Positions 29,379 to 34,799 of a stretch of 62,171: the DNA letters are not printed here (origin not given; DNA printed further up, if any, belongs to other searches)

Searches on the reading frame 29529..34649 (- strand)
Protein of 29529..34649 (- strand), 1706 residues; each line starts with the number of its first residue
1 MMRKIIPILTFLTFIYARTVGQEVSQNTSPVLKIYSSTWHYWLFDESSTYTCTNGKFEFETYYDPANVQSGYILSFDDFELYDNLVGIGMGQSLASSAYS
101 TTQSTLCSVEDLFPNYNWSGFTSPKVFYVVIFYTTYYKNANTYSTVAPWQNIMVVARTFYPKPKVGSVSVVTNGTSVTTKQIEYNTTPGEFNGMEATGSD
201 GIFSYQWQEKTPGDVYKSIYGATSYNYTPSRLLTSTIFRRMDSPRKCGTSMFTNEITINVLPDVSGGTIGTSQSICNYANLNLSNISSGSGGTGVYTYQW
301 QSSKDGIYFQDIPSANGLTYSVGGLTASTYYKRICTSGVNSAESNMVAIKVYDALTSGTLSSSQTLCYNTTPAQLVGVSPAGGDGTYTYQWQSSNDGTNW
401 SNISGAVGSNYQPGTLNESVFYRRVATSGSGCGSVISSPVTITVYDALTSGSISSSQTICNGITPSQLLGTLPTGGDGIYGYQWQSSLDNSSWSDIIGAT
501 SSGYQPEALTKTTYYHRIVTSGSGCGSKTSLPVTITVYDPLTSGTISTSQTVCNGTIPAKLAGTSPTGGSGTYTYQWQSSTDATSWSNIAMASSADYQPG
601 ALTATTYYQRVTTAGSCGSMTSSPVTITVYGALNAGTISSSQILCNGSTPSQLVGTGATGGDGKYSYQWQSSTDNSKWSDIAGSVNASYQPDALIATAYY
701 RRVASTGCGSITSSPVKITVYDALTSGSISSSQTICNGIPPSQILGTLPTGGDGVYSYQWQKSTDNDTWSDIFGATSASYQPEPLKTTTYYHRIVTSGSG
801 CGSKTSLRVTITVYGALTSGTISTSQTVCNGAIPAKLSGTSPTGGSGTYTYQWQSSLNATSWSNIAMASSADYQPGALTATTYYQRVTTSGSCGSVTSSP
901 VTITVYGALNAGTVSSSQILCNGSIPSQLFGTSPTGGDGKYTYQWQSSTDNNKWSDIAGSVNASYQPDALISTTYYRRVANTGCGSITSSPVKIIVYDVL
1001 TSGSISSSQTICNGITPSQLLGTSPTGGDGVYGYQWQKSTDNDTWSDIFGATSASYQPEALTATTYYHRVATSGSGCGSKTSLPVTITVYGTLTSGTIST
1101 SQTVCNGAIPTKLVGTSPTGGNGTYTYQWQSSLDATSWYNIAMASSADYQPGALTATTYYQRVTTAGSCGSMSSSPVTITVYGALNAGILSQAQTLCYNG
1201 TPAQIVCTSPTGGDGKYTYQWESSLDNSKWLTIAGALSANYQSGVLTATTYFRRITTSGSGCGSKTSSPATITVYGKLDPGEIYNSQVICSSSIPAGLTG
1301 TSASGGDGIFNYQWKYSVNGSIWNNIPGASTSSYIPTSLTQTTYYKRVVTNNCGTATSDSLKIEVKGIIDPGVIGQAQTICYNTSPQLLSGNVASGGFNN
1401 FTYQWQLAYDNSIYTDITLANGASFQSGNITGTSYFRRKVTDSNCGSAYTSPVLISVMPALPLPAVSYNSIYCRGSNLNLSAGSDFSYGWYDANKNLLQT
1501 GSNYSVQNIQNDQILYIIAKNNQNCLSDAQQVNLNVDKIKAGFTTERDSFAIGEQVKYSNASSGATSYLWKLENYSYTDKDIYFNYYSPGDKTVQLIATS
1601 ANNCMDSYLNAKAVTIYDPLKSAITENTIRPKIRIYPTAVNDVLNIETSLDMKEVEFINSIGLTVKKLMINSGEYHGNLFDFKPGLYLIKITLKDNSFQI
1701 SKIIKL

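Call 47: search_protein_families(library=pfam, proteins=[window:29529-34649:-], max_evalue=0.001)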
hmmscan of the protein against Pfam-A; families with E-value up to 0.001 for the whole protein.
window:29529-34649:- (1706 aa): 5 families
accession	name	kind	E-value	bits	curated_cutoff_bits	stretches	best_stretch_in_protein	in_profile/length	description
PF19081.6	Ig_7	-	1.7e-32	112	27.3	1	1464-1536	4-82/84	Ig-like domain CHU_C associated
PF13573.12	SprB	-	2.6e-14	53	28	0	565-579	20-34/37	SprB repeat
PF22352.2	K319L-like_PKD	-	1.8e-13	50.8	27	0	550-629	5-84/84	K319L-like, PKD domain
PF11966.13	SSURE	-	3.3e-08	33.9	25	0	1026-1080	45-100/149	SSURE domain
PF18962.6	Por_Secre_tail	-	0.00044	20.9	27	1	1635-1704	1-74/75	Secretion system C-terminal sorting domain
